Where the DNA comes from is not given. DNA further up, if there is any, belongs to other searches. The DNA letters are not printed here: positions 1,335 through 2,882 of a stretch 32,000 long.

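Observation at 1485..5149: Second, highly divergent Mre11-like/Rad50-like pair on the accessory island, uncoupled from HerA/NurA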

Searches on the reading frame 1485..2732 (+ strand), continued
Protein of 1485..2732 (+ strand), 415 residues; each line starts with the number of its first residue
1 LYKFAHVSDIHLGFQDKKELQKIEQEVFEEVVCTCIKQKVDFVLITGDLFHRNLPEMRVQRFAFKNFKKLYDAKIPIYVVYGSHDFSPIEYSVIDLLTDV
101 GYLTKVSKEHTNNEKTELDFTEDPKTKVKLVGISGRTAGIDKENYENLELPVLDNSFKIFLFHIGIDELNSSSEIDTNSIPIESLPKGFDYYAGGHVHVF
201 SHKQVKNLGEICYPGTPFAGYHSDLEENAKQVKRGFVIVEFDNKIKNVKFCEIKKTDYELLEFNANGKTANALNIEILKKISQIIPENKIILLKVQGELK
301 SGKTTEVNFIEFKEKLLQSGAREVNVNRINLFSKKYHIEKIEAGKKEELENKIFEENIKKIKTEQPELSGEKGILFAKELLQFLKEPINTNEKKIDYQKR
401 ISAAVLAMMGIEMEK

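Call 36: search_protein_families(library=padloc, proteins=[L002:11247-13667:+, L002:10001-11257:+, L002:8415-9998:+, L002:7318-8415:+], max_evalue=0.01)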
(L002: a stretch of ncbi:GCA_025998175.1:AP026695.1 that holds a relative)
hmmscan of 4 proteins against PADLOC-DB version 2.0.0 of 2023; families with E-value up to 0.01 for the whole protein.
L002:11247-13667:+ (806 aa): 42 families (the best 25 are shown)
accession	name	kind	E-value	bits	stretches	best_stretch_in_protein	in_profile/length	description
PDLC03859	LmuB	-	3.4e-32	110.4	3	1-403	3-416/611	-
PDLC04135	mad3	-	2.2e-19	68.2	2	452-804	69-349/374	mads_3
PDLC03863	LmuB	-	2.6e-18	64.1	3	298-509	204-417/610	-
PDLC03862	LmuB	-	3.5e-16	56.7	3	18-93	22-94/643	-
PDLC03860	LmuB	-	2.4e-11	40.9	2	528-750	314-488/565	-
PDLC00551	JetC2|JetC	-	4.1e-11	39.5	2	439-678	782-1014/1365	DUF3584 domain; MukB-like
PDLC03865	LmuB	-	3.7e-10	36.6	1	156-664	262-782/1007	-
PDLC03868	LmuB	-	8.4e-10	35.6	1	147-631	248-719/1035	-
PDLC02747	PbeC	-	1.9e-08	31.7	2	19-97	20-111/632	PbeC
PDLC00581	JetC3|JetC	-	1e-07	28.2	1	314-714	751-1123/1473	DUF3584 domain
PDLC00519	JetC1|JetC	-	2.3e-07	27.5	1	185-403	259-467/1097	DUF3584 domain; MukB-like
PDLC02756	PbeC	-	3.2e-07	27.7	2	1-52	1-60/643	PbeC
PDLC03867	LmuB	-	5.3e-07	26.5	2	412-478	319-385/605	-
PDLC03864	LmuB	-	9.8e-07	25.7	1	412-544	385-515/657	-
PDLC02668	DndD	-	1.3e-06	25.7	1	1-56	1-63/659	DndD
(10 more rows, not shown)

L002:10001-11257:+ (418 aa): 0 families

L002:8415-9998:+ (527 aa): 15 families
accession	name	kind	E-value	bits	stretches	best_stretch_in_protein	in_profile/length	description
PDLC04105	HerA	-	1.3e-23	81.4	2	327-506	355-534/576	-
PDLC04140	mad8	-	3.1e-18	64.4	1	161-517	27-309/314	mads_8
PDLC04103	HerA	-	3e-16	56.9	2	328-505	375-556/579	-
PDLC04102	HerA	-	4.8e-16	56.2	1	345-505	461-619/654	-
PDLC04100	HerA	-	4e-15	53.5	2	375-504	422-554/580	-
PDLC01055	HerA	-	6.1e-15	53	2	100-202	98-199/532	Type III coevolved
PDLC02185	HerA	-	6.2e-14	49.6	1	389-503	442-559/585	-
PDLC04097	HerA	-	3.5e-11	40.5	2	351-507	434-592/618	-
PDLC04098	HerA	-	2.4e-10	37.6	1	346-454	481-595/686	-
PDLC04106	HerA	-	9.4e-10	35.6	1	348-505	468-626/667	-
PDLC04104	HerA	-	5.5e-08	29.9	1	387-504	215-337/379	-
PDLC02188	HerA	-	6.4e-07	26.6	1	395-498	430-537/578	-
PDLC04107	HerA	-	0.0005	17.2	1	149-203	157-211/306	-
PDLC04099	HerA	-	0.00056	17.3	1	148-202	156-210/214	-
PDLC04101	HerA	-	0.0013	15.6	1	148-202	155-209/400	-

L002:7318-8415:+ (365 aa): 0 families

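Call 39: find_related_loci(query=window:1485-2732:+, collection=metagenome_contigs, flank=8000)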
Query window:1485-2732:+ (415 aa) in metagenome_contigs; peptide patterns used: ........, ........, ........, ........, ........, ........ (x = any residue, [..] = any of these).
283 stretches matched a pattern; 1 encode a relative of the query (tblastn E <= 1e-3); 1 distinct loci.
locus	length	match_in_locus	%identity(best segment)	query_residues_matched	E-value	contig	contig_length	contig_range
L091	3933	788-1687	21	3-302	3e-14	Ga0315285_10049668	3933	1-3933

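Call 41: find_encoding_contigs(protein=P0011, flank=10000, max_places=3)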
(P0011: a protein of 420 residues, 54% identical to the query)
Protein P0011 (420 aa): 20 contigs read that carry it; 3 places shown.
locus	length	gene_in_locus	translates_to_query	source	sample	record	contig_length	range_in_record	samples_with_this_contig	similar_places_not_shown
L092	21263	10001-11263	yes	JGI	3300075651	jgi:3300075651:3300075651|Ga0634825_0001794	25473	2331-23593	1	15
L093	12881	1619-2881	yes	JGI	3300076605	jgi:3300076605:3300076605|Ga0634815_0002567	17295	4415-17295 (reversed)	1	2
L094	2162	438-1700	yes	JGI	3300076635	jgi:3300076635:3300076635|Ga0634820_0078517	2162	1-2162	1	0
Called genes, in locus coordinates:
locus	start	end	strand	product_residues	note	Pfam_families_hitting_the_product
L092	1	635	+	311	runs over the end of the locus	PF00382:TFIIB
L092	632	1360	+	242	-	PF02678:Pirin, PF07883:Cupin_2 (weak), PF17954:Pirin_C_2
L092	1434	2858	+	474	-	PF07690:MFS_1, PF00083:Sugar_tr, PF07690:MFS_1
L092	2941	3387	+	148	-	-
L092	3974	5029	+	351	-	PF12773:DZR, PF13240:Zn_Ribbon_1 (weak)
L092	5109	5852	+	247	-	-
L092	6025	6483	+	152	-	PF04471:Mrr_cat, PF22722:NA-iREase1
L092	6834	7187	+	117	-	-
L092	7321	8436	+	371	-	PF09376:NurA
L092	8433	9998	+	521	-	PF01935:DUF87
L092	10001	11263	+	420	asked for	PF00149:Metallophos, PF12850:Metallophos_2 (faint)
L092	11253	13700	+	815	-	PF02463:SMC_N (weak), PF13175:AAA_15, PF13476:AAA_23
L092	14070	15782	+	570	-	PF01555:N6_N4_Mtase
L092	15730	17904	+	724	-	PF00270:DEAD, PF01637:ATPase_2 (weak), PF04851:ResIII, PF18766:SWI2_SNF2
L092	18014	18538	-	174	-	-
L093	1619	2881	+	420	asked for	PF00149:Metallophos, PF12850:Metallophos_2 (faint)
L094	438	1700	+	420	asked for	PF00149:Metallophos, PF12850:Metallophos_2 (faint)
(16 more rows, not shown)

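Call 42: find_encoding_contigs(protein=P0013, flank=10000, max_places=2)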
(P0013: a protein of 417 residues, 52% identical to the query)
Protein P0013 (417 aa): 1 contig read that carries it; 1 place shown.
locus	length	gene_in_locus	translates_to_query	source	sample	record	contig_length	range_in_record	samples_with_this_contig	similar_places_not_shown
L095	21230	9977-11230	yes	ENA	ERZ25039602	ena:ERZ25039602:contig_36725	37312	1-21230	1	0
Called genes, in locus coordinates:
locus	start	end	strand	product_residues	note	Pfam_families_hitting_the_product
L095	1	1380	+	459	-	?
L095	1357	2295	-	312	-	-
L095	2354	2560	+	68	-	-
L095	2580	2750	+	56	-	-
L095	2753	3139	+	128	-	-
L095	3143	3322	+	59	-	-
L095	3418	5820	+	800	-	-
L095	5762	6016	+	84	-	-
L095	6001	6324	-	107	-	-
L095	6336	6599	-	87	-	-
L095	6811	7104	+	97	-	-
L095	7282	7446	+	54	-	-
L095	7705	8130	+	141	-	-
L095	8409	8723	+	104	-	-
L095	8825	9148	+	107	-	PF01935:DUF87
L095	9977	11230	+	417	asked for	PF00149:Metallophos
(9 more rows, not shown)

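Call 46: search_protein_families(library=pfam, proteins=[L082:277-3063:-, L082:3060-3557:-, L082:3554-4063:-, L082:4274-4987:+, L082:5352-5810:+, L082:11748-12149:+, L082:12600-13442:+, L082:13740-14366:-, L082:15406-16104:-, L082:16144-17163:-], max_evalue=0.001)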
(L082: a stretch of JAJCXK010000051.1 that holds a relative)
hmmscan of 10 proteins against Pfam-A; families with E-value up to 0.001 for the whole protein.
L082:277-3063:- (928 aa): 1 family
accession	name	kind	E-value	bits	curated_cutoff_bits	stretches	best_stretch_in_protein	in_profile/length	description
PF03175.18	DNA_pol_B_2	-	0.00013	21.4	25.8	0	483-531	338-385/468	DNA polymerase type B, organellar and viral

L082:3060-3557:- (165 aa): 0 families

L082:3554-4063:- (169 aa): 0 families

L082:4274-4987:+ (237 aa): 2 families
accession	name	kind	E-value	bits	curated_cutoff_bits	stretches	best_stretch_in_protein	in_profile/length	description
PF01638.23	HxlR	-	7e-05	23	20.8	1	35-102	10-81/91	HxlR-like helix-turn-helix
PF25213.1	HVO_A0261_N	-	0.00088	19.5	35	0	29-100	10-77/86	HVO_A0261 N-terminal domain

L082:5352-5810:+ (152 aa): 1 family
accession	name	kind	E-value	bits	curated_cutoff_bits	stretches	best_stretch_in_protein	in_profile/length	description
PF01867.21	Cas_Cas1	-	1.4e-05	24.9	22.3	1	2-50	234-282/283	CRISPR associated protein Cas1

L082:11748-12149:+ (133 aa): 2 families
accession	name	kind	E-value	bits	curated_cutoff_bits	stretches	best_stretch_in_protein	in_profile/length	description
PF00383.29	dCMP_cyt_deam_1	-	2.5e-20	72.7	25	1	3-102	2-97/102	Cytidine and deoxycytidylate deaminase zinc-binding region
PF08211.18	dCMP_cyt_deam_2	-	2.5e-09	37.8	25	1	6-69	42-105/130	Cytidine and deoxycytidylate deaminase zinc-binding region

L082:12600-13442:+ (280 aa): 0 families

L082:13740-14366:- (208 aa): 0 families

L082:15406-16104:- (232 aa): 0 families

L082:16144-17163:- (339 aa): 0 families

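Call 47: search_protein_families(library=pfam, proteins=[L044:14-2119:+, L044:2726-3466:-, L044:3748-4875:+, L044:4882-5655:-, L044:5936-6619:+, L044:6857-7705:-, L044:7712-8209:+, L044:11810-12631:+, L044:12383-13072:-, L044:16522-17220:-], max_evalue=0.001)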
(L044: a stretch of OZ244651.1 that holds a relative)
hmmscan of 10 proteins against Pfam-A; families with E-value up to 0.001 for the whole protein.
L044:14-2119:+ (701 aa): 0 families

L044:2726-3466:- (246 aa): 9 families
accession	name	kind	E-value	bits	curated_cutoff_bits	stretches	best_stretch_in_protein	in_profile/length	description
PF00005.33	ABC_tran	-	1.9e-34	119.6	25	1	22-161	1-136/137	ABC transporter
PF13304.12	AAA_21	-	8.9e-09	36.3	27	1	131-195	235-301/304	AAA domain, putative AbiEii toxin, Type IV TA system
PF00437.27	T2SSE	-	1.7e-05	24.1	24.9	0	34-64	144-174/370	Type II/IV secretion system protein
PF13401.12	AAA_22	-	0.0004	21.1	27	0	32-93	5-33/130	AAA domain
PF00004.35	AAA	-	0.00041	21.3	21.2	0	35-54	1-20/131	ATPase family associated with various cellular activities (AAA)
PF03215.21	Rad17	-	0.00051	20.5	23.8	0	22-53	35-66/186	Rad17 P-loop domain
PF03193.22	RsgA_GTPase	-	0.0006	20.1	30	0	4-54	79-128/174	RsgA GTPase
PF13191.12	AAA_16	-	0.00067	20.6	32.6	0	28-60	18-52/167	AAA ATPase domain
PF13604.12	AAA_30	-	0.00089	19.5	27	0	33-64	19-50/191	AAA domain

L044:3748-4875:+ (375 aa): 0 families

L044:4882-5655:- (257 aa): 0 families

L044:5936-6619:+ (227 aa): 1 family
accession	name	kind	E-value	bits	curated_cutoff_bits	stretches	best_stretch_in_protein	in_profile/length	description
PF01555.25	N6_N4_Mtase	-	2.9e-12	47.4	26.7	1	157-203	169-214/221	DNA methylase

L044:6857-7705:- (282 aa): 2 families
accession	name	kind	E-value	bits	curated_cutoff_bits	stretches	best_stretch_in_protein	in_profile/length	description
PF02086.21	MethyltransfD12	-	5.7e-12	46.3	22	1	28-232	1-217/253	D12 class N6 adenine-specific DNA methyltransferase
PF03602.21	Cons_hypoth95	-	0.00022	21.4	24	0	47-109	41-101/182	Conserved hypothetical protein 95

L044:7712-8209:+ (165 aa): 0 families

L044:11810-12631:+ (273 aa): 2 families
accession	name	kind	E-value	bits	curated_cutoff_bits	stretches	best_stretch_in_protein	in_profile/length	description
PF00705.23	PCNA_N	-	9.1e-17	61.4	20.3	1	41-137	12-110/127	Proliferating cell nuclear antigen, N-terminal domain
PF02747.20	PCNA_C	-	1.2e-12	48.5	23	1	151-270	3-128/128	Proliferating cell nuclear antigen, C-terminal domain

L044:12383-13072:- (229 aa): 0 families

L044:16522-17220:- (232 aa): 0 families

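Call 60: search_solved_structures(query=window:1485-2732:+, max_evalue=0.001)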
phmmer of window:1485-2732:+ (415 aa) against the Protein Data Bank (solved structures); distinct sequences matched with E-value up to 0.001: 22.
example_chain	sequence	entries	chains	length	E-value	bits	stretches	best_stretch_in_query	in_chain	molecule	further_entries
4hd0_A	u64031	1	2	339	3.4e-22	82.4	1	3-295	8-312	DNA double-strand break repair protein Mre11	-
1ii7_A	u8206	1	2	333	7.5e-22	81.3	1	3-295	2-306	Mre11 nuclease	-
3dsc_A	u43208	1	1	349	9.1e-22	81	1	3-295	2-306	DNA double-strand break repair protein mre11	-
3dsd_A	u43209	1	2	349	1.5e-20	77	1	3-295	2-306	DNA double-strand break repair protein mre11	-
1s8e_A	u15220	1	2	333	4.1e-19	72.3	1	3-295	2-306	exonuclease putative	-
3auz_A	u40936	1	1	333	6.8e-16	61.7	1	3-300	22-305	DNA double-strand break repair protein mre11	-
4tug_C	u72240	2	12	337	8.2e-16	61.4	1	3-300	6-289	DNA double-strand break repair protein Mre11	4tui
3av0_A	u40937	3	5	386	1.3e-15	60.8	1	3-300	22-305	DNA double-strand break repair protein mre11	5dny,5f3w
3t1i_A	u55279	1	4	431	9.9e-10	41.4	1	2-69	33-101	Double-strand break repair protein MRE11A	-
4o24_A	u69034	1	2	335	3.4e-08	36.3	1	3-218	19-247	Exonuclease, putative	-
2q8u_A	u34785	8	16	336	3.5e-08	36.3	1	3-218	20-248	Exonuclease, putative | Nuclease SbcCD subunit D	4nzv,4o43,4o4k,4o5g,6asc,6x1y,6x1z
3qg5_C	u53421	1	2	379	4.4e-08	36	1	3-218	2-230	Mre11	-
9ulo_A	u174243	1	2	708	1.2e-07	34.6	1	2-65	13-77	Double-strand break repair protein MRE11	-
9q9h_D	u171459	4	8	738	1.6e-07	34.2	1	2-65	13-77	Double-strand break repair protein MRE11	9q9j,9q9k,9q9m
3thn_A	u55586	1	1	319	4.3e-07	32.7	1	3-218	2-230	Exonuclease, putative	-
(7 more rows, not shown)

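Call 71: find_encoding_contigs(protein=P0031, flank=10000, max_places=2)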
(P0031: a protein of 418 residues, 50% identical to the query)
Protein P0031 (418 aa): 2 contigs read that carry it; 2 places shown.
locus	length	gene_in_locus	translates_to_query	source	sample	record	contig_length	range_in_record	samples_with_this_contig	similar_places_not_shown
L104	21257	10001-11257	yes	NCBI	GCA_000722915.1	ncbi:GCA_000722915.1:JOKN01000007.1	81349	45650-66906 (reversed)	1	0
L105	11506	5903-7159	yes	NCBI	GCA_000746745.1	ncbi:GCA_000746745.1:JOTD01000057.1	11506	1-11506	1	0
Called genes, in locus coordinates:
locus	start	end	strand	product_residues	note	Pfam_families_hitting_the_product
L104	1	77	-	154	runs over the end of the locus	PF01883:FeS_assembly_P, PF10609:ParA, PF13614:AAA_31, PF01656:CbiA, PF09140:MipZ (weak)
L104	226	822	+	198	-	PF03876:SHS2_Rpb7-N, PF00575:S1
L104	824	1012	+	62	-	PF06093:Spt4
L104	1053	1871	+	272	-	PF02749:QRPTase_N, PF01729:QRPTase_C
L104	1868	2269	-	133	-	PF13174:TPR_6 (faint), PF13432:TPR_16 (weak), PF07719:TPR_2 (faint), PF13181:TPR_8 (faint), PF13424:TPR_12 (faint), PF12895:ANAPC3, PF14559:TPR_19 (weak), PF00515:TPR_1 (weak), +2 more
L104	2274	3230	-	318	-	PF02445:NadA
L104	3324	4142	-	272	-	PF03447:NAD_binding_3, PF01958:Asp_DH_C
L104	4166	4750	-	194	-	-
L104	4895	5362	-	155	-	-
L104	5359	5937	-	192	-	PF01381:HTH_3, PF12844:HTH_19, PF00571:CBS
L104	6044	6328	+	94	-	-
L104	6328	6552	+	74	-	-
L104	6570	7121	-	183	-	PF13328:HD_4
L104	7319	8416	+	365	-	PF09376:NurA (faint)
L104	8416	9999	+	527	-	PF01935:DUF87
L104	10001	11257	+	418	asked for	PF00149:Metallophos, PF12850:Metallophos_2 (weak)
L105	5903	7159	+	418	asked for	PF00149:Metallophos, PF12850:Metallophos_2 (weak)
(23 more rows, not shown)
